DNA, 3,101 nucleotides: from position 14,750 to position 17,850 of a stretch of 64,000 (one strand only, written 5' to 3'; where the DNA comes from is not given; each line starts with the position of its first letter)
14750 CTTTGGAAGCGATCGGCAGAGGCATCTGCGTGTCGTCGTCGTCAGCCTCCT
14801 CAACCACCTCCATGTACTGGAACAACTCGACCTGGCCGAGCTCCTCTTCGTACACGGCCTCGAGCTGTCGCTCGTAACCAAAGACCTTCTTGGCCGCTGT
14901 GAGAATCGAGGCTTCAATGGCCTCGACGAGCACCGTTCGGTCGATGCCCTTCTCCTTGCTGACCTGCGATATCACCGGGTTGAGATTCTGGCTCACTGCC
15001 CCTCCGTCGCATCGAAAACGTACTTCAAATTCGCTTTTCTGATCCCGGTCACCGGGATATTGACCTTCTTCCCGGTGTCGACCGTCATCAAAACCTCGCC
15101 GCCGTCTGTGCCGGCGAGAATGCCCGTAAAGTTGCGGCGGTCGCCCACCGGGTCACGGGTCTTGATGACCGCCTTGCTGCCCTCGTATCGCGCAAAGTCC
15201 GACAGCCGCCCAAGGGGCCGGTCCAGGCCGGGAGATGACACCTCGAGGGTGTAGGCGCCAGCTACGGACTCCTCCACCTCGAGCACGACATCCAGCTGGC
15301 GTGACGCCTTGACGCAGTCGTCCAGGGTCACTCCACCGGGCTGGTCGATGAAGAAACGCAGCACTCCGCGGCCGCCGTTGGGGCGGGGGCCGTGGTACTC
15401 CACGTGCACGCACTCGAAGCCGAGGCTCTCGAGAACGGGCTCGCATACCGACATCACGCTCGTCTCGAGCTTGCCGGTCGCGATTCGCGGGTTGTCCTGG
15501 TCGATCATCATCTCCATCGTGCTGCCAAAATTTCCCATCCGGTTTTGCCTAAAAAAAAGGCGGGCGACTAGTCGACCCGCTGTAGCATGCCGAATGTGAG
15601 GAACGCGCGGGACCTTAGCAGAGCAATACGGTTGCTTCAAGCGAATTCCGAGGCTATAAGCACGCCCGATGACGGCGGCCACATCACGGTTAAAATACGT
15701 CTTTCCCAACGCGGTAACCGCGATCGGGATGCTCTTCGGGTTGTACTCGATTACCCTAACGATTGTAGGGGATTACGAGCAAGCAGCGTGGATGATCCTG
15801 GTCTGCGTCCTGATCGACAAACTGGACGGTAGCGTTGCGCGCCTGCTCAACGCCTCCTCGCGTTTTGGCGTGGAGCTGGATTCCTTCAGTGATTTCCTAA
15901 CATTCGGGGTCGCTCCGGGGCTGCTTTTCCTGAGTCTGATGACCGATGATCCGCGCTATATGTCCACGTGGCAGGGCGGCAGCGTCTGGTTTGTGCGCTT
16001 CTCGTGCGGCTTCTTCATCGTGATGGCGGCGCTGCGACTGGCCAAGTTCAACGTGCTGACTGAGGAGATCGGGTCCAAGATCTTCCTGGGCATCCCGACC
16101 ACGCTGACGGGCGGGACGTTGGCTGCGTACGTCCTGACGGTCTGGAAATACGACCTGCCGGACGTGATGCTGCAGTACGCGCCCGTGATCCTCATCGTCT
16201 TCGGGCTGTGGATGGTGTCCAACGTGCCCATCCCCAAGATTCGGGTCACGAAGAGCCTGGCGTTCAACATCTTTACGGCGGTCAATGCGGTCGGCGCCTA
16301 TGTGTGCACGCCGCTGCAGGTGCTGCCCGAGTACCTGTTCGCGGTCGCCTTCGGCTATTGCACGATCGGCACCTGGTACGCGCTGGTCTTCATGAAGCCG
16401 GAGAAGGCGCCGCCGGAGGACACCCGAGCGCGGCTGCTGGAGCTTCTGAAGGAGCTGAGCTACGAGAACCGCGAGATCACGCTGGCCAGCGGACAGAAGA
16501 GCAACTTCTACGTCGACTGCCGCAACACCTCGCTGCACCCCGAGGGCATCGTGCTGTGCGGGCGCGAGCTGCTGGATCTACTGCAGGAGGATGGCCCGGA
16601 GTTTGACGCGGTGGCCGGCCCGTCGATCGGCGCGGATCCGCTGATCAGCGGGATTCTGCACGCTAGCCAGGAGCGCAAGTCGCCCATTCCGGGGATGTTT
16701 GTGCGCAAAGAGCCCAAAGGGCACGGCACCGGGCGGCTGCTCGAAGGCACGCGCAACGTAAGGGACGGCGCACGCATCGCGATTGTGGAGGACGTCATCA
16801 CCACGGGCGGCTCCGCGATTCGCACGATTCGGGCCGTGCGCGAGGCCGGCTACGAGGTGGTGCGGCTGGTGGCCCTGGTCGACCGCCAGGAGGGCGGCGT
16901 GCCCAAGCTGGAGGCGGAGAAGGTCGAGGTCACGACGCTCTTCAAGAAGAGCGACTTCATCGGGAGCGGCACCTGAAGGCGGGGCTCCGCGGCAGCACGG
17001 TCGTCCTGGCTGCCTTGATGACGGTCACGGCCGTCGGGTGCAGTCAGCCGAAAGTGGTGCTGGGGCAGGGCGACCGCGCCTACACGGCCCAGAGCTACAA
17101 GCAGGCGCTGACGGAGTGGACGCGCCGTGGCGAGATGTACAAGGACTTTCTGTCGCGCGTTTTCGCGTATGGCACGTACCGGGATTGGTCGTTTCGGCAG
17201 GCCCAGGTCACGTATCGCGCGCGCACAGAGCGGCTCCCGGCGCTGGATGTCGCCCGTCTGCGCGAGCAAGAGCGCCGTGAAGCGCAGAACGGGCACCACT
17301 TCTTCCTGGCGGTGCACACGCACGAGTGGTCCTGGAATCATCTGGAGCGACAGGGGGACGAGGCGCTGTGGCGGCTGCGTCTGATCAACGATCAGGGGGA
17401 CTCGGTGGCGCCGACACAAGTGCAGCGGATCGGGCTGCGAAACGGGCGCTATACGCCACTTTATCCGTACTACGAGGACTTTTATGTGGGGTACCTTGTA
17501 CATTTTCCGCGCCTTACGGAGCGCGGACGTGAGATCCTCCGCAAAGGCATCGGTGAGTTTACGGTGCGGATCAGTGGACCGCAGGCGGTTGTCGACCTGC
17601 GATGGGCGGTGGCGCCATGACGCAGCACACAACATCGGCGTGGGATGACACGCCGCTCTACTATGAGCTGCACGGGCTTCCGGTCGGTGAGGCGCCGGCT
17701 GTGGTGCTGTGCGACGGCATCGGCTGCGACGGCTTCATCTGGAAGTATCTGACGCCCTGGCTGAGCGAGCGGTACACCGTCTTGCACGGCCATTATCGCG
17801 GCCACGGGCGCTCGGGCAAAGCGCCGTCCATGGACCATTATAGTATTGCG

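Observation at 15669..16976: PssA-like phosphatidyltransferase fused to orotate phosphoribosyltransferase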

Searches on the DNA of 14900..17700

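Call 58: search_rna_families(source=window, start=14900, end=17700, threshold=evalue, max_evalue=1)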
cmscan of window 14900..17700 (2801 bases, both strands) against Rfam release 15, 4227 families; matches with E-value up to 1: 0.
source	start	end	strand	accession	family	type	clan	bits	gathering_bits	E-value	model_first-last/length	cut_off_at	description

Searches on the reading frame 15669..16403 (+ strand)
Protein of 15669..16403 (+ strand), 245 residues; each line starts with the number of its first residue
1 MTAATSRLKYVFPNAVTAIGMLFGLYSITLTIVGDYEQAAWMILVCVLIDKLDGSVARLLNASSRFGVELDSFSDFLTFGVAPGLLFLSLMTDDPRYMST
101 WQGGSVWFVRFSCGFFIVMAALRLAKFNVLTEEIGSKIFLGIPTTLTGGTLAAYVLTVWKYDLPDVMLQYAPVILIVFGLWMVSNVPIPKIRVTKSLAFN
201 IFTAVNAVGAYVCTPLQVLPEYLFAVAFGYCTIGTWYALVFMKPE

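Call 55: search_solved_structures(query=window:15669-16403:+, max_evalue=0.001, show_alignments=2)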
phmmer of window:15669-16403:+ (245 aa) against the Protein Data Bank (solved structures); distinct sequences matched with E-value up to 0.001: 5.
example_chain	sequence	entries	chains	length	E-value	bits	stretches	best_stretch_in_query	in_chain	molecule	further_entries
7pow_A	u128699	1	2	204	2.9e-08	37.2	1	17-205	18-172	CDP-diacylglycerol--serine O-phosphatidyltransferase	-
7b1k_A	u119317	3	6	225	3.4e-08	36.9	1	17-206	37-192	CDP-diacylglycerol--serine O-phosphatidyltransferase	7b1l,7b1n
6wm5_A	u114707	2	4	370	0.00014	25.1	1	11-87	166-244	AfCTD-Phosphatidylinositol-phosphate synthase (PIPS) fusion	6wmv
6h53_A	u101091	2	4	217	0.00087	22.5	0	12-87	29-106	CDP-diacylglycerol--inositol 3-phosphatidyltransferase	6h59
6h5a_A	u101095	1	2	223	0.00093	22.4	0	12-87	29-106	CDP-diacylglycerol--inositol 3-phosphatidyltransferase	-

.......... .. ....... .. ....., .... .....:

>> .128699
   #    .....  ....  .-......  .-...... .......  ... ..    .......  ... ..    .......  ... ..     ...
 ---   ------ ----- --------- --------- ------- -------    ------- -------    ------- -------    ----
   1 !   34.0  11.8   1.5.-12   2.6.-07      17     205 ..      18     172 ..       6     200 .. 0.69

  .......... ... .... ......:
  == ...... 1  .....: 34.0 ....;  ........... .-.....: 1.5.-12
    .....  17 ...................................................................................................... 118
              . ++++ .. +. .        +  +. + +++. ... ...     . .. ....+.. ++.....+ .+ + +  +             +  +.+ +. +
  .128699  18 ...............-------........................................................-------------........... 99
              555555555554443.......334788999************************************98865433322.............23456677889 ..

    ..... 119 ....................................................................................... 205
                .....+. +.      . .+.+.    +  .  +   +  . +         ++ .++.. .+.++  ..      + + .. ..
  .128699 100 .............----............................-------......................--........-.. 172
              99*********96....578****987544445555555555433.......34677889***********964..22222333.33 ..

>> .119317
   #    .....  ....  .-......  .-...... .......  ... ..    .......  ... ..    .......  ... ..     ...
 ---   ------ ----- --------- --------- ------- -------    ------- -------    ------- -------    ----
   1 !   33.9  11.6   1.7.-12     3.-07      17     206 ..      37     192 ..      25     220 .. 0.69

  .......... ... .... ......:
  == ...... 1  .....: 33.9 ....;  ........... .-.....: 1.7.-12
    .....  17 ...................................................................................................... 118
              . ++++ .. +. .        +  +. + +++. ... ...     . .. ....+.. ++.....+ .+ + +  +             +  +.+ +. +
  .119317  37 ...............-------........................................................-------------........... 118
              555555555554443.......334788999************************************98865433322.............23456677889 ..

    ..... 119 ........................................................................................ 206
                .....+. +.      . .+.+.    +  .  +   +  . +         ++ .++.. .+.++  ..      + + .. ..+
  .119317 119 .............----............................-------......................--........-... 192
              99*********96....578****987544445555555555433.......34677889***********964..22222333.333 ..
